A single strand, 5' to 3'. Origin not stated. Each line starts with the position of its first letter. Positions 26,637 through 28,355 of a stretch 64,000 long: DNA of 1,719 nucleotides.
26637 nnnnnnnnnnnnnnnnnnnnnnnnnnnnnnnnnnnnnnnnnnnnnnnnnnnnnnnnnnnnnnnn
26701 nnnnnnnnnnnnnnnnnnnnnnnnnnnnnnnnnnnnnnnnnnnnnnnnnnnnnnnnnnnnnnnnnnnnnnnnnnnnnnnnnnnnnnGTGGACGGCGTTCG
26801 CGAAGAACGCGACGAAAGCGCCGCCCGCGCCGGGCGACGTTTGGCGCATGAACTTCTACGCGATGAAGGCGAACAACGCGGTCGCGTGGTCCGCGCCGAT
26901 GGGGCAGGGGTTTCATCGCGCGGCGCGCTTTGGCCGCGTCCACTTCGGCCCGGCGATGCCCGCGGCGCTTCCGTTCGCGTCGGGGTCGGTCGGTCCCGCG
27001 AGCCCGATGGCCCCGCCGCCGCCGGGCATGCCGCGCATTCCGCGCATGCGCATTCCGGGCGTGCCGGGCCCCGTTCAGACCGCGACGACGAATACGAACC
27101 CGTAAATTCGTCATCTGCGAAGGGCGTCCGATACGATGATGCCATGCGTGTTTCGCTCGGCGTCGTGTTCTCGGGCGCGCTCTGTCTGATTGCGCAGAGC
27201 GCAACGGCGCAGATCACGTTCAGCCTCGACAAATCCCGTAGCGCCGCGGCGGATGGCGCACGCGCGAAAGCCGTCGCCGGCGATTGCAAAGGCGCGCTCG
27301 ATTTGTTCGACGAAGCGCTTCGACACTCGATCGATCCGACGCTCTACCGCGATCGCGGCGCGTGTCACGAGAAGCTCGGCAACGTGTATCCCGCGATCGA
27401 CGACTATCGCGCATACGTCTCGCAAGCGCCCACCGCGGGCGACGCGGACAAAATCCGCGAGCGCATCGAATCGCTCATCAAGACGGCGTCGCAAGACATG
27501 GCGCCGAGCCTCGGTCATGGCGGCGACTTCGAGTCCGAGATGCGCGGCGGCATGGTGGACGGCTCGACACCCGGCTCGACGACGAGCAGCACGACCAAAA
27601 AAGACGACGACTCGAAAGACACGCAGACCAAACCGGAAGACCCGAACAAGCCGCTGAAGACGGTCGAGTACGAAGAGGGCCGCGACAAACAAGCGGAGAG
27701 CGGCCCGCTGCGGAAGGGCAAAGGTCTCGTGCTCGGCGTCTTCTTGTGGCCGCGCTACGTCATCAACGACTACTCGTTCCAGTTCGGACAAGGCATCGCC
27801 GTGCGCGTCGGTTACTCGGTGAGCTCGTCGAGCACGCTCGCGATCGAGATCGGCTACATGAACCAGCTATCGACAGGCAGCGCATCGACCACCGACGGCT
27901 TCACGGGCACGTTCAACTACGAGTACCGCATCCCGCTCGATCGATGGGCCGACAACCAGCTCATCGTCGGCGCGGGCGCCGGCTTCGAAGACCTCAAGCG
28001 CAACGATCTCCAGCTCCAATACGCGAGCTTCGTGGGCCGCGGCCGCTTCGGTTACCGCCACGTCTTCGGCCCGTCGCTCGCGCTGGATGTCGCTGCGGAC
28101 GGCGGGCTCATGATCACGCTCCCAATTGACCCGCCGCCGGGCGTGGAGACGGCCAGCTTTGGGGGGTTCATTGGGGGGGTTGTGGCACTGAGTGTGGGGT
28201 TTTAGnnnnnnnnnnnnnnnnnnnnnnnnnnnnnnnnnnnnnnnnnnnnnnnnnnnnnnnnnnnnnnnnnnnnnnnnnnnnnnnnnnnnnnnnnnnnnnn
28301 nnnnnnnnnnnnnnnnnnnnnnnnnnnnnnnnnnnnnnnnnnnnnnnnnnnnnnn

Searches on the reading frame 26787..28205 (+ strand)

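Call 69: search_protein_families(library=pfam, proteins=[window:26787-28205:+], max_evalue=0.00001)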
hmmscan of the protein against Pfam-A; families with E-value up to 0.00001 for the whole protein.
window:26787-28205:+ (472 aa): 1 family
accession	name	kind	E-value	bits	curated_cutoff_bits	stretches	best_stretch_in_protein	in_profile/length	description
PF13371.12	TPR_9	-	2.6e-10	40.6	35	1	183-227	28-72/73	Tetratricopeptide repeat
